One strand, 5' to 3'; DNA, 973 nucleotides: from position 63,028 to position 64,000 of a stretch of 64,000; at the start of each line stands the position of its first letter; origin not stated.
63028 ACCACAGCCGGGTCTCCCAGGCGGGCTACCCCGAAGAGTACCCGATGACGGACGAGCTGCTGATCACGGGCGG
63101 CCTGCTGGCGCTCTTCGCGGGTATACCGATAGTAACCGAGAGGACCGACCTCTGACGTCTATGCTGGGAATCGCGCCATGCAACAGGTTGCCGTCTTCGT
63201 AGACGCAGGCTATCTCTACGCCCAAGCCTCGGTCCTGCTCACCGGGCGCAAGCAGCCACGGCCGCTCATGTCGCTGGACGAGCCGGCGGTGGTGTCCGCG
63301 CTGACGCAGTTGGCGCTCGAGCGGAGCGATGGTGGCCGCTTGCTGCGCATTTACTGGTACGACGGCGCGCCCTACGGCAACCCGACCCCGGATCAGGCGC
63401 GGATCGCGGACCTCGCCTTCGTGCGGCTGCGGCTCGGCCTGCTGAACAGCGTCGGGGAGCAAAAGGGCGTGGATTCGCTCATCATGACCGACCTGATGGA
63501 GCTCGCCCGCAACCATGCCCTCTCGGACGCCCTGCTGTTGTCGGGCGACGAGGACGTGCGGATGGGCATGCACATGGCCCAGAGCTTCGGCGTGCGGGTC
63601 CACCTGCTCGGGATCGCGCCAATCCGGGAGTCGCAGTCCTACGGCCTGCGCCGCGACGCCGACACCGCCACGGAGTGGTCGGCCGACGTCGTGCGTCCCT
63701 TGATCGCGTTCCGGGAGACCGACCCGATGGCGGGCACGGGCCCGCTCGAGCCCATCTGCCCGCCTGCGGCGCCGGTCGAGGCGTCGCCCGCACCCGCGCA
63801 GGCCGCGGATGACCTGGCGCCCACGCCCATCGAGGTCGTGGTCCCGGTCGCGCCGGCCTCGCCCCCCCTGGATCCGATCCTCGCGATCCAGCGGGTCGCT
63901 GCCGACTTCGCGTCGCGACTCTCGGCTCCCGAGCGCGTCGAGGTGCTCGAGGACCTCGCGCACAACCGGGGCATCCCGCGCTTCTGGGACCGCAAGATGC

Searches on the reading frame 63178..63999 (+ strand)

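Call 100: search_protein_families(library=pfam, proteins=[window:63178-63999:+], max_evalue=0.001)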
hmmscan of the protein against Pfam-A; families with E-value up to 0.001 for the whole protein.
window:63178-63999:+ (274 aa): 1 family
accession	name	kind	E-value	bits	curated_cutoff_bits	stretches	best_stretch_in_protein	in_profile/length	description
PF01936.24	NYN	-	3.2e-11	44.4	24.2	1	4-165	2-142/145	NYN domain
